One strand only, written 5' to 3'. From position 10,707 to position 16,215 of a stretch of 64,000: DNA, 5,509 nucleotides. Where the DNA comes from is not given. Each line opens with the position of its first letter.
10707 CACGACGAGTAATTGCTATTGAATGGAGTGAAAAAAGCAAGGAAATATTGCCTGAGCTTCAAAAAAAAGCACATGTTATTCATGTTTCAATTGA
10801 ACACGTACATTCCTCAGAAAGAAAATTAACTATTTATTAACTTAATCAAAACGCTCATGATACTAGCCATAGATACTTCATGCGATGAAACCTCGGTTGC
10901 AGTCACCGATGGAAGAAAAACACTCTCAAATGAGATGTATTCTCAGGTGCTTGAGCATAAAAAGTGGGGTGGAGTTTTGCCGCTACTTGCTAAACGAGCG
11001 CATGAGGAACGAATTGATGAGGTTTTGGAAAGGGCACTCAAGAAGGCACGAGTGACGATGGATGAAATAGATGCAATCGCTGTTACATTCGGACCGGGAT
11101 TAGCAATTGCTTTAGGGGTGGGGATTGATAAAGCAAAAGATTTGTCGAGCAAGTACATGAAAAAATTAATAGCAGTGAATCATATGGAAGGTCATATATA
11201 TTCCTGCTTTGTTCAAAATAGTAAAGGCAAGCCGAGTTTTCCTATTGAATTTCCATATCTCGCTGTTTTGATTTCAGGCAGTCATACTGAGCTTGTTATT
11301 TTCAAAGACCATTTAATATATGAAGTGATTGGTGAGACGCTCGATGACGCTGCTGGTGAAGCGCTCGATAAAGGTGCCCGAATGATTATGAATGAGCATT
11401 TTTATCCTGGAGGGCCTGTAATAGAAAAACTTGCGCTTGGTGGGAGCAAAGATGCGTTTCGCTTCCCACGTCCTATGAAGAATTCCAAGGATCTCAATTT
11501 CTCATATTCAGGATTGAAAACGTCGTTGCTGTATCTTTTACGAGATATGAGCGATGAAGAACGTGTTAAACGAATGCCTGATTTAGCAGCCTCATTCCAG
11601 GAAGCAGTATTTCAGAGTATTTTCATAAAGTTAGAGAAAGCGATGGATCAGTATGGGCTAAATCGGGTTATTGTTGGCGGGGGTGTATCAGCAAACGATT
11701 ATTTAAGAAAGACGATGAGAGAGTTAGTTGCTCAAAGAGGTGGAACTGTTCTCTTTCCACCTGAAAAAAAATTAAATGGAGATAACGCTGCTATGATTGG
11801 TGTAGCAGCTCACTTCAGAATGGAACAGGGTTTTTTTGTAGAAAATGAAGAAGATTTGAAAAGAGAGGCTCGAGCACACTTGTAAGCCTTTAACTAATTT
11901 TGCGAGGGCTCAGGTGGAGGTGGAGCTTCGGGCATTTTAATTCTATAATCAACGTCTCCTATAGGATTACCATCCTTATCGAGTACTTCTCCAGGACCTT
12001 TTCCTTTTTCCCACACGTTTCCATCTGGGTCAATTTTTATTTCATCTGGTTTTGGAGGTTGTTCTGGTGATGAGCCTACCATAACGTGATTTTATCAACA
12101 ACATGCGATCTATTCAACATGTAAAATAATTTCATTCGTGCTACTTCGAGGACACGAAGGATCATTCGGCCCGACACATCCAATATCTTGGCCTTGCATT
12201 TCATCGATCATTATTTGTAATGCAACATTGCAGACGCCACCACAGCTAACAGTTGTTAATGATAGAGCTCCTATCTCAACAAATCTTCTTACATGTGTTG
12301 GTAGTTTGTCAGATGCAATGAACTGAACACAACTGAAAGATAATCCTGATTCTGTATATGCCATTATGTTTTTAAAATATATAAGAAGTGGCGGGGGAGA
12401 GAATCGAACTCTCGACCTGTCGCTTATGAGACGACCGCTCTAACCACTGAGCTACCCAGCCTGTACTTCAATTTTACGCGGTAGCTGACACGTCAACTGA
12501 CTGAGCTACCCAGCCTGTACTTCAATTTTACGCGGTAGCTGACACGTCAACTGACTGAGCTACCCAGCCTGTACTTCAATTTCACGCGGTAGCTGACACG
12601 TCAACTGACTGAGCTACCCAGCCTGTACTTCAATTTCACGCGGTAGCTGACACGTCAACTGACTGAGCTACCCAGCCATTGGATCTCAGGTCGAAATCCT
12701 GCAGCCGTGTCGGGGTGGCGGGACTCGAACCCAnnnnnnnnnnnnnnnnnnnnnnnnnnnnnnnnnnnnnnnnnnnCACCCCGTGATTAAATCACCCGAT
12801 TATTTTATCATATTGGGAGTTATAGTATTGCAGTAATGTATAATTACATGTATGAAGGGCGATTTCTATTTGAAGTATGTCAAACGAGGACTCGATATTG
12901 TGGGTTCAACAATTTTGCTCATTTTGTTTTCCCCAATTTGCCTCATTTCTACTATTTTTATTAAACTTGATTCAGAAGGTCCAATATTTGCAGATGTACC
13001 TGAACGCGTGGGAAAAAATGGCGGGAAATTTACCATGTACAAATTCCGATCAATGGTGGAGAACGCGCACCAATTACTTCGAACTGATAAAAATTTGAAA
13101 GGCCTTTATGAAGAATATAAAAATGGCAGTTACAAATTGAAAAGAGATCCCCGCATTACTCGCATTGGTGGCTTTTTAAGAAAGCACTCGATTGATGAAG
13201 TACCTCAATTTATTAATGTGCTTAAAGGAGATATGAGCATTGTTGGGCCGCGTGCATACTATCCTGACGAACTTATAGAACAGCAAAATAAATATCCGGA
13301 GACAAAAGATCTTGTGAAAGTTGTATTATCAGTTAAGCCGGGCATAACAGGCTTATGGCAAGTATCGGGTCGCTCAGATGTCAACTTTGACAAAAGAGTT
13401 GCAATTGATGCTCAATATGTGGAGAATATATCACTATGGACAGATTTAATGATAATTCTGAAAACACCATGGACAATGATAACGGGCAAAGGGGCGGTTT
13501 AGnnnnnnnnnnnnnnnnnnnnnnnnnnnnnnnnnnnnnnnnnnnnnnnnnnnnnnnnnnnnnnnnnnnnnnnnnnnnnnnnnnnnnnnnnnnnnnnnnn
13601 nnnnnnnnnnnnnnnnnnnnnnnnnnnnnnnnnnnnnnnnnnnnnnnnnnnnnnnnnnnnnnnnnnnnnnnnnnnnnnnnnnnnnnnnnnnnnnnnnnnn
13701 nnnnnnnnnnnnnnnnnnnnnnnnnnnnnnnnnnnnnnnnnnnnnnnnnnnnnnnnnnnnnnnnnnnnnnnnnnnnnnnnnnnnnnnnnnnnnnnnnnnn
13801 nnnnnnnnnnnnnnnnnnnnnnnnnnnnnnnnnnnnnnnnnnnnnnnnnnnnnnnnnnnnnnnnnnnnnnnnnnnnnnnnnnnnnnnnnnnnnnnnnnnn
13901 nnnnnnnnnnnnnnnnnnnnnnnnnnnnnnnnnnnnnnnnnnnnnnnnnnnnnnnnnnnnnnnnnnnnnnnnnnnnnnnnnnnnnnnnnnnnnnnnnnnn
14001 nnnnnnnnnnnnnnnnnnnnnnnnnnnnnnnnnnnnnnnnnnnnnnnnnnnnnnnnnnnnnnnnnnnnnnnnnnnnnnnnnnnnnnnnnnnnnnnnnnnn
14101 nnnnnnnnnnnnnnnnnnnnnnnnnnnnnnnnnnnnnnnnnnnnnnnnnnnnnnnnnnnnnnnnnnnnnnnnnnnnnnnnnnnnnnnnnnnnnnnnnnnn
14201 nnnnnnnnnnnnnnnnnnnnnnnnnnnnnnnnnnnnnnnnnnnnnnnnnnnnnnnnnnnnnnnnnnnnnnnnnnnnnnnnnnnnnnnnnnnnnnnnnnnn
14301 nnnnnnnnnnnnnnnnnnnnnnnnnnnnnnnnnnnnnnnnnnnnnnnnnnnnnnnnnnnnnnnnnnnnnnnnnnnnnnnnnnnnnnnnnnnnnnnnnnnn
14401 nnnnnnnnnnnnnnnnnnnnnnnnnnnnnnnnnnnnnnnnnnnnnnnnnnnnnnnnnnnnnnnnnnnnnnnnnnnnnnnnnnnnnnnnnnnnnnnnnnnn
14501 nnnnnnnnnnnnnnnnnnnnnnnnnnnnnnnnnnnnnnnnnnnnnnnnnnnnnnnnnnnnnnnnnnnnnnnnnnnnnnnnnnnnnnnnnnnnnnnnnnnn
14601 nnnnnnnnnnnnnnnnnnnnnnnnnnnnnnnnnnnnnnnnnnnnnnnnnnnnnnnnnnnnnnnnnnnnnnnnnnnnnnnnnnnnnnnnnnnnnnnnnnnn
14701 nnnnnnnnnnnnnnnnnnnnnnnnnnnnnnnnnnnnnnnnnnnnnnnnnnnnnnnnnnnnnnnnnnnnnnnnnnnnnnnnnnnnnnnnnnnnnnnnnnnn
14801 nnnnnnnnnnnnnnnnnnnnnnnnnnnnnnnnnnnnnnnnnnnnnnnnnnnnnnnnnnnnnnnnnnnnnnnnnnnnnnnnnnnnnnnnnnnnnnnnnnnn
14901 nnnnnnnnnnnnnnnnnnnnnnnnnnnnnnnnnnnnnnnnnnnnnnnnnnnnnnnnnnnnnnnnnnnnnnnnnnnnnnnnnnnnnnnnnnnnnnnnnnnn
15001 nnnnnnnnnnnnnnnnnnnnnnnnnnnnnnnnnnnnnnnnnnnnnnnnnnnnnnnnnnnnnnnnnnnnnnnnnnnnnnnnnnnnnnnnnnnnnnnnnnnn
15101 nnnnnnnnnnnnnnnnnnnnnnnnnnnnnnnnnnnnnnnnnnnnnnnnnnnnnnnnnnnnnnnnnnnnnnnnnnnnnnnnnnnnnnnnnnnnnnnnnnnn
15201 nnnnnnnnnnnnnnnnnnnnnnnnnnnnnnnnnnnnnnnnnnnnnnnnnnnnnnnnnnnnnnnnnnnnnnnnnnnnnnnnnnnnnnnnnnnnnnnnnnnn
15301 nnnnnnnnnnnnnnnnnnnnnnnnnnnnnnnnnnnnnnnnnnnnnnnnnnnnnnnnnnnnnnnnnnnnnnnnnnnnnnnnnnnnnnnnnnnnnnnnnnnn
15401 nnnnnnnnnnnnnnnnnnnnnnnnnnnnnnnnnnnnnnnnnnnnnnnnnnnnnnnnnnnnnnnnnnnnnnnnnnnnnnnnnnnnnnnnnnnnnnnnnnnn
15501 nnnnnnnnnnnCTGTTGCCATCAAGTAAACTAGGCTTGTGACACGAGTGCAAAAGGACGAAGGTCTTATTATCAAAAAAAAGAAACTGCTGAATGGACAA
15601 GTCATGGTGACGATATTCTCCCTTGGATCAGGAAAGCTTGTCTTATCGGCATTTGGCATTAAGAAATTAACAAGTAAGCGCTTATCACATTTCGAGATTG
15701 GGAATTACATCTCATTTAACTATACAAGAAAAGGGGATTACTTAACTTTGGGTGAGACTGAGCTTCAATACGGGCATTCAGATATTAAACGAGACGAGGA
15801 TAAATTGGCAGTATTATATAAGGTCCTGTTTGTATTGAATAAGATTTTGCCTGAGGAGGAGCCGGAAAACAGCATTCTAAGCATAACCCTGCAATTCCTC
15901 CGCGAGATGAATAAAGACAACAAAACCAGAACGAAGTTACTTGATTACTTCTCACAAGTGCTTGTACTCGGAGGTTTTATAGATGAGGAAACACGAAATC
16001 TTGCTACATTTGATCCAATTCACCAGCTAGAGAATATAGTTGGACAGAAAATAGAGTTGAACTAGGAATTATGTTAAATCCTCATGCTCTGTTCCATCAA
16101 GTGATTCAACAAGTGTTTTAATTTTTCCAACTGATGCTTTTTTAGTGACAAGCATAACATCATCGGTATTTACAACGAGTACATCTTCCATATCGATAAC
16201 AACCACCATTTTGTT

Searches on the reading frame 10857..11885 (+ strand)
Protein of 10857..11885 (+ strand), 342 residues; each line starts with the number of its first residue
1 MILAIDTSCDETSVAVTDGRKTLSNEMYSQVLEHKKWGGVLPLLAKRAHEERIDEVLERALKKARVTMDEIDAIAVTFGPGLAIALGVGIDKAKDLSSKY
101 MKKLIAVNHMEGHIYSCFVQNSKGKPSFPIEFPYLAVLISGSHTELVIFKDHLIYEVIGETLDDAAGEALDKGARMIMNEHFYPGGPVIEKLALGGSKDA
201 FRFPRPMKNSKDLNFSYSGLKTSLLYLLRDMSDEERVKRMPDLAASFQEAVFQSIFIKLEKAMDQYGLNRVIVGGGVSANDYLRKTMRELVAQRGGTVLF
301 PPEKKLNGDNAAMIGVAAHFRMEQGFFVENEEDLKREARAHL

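Call 69: search_protein_families(library=pfam, proteins=[window:10857-11885:+], max_evalue=0.00001)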
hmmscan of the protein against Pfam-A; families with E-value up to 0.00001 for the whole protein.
window:10857-11885:+ (342 aa): 2 families
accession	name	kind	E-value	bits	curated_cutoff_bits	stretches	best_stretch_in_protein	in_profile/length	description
PF00814.31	TsaD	-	3e-78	263.6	24.8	1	22-315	2-263/264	tRNA N6-adenosine threonylcarbamoyltransferase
PF22521.2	HypF_C_2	-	2.5e-08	34.4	27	1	220-302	145-228/241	Carbamoyltransferase, Kae1-like Domain, second subdomain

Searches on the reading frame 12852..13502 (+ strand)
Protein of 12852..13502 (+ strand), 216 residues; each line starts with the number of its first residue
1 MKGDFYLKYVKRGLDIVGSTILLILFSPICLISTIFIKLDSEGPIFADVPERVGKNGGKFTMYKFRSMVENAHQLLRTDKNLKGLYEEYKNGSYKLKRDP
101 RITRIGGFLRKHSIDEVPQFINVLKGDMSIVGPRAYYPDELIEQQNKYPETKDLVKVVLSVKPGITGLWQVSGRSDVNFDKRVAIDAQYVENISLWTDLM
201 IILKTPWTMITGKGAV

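Call 65: search_protein_families(library=ncbifam, proteins=[window:12852-13502:+], max_evalue=0.001)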
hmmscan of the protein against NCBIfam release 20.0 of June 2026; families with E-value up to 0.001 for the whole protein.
window:12852-13502:+ (216 aa): 10 families
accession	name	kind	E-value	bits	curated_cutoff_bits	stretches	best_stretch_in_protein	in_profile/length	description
TIGR03025.1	EPS_sugtrans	subfamily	2.1e-77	261.3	295.55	1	8-215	255-444/445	exopolysaccharide biosynthesis polyprenyl glycosylphosphotransferase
TIGR03022.1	WbaP_sugtrans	subfamily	1.7e-74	251.7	403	1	9-215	257-455/456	undecaprenyl-phosphate galactose phosphotransferase WbaP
NF052601.1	undeca_RfbP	equivalog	6.2e-66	222.1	330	1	8-211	42-237/244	undecaprenyl-phosphate galactose phosphotransferase family protein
TIGR03023.1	WcaJ_sugtrans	equivalog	3.3e-63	214.5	410.75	1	8-215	260-452/453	undecaprenyl-phosphate glucose phosphotransferase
NF041877.1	EPS_EpsZ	equivalog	7.8e-58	196.2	800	1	10-215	265-458/459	exopolysaccharide biosynthesis polyisoprenyl-phosphate hexose-1-phosphate transferase EpsZ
NF011751.0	PRK15204.1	equivalog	2e-50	171.8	907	1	8-215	277-475/476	undecaprenyl-phosphate galactose phosphotransferase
TIGR03013.1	EpsB_2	subfamily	6.7e-40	137.5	393.35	1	8-215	252-442/443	TIGR03013 family XrtA/PEP-CTERM system glycosyltransferase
NF007518.0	PRK10124.1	equivalog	1.9e-35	122.5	684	1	9-209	272-457/464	undecaprenyl-phosphate glucose phosphotransferase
NF050817.1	PolSacchBiosHfsE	equivalog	1.1e-31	110.1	750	1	9-206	270-456/467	polysaccharide biosynthesis protein HfsE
NF045514.1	glycotran_HepC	equivalog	6.5e-21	74.6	140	1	7-135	113-211/220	heterocyst development glycosyltransferase HepC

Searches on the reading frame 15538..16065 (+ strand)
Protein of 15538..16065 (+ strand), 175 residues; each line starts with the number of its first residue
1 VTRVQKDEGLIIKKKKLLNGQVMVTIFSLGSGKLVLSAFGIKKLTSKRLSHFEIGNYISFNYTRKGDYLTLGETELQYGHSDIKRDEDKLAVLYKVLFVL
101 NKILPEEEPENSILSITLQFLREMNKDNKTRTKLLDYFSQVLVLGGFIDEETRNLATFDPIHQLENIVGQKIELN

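Call 69: search_protein_families(library=pfam, proteins=[window:15538-16065:+], max_evalue=0.00001)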
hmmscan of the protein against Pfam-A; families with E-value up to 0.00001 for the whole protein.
window:15538-16065:+ (175 aa): 1 family
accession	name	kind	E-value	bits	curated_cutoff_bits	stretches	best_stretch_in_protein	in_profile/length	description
PF11967.14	RecO_N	-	1.8e-07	31.5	27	1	5-70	4-70/80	Recombination protein O N terminal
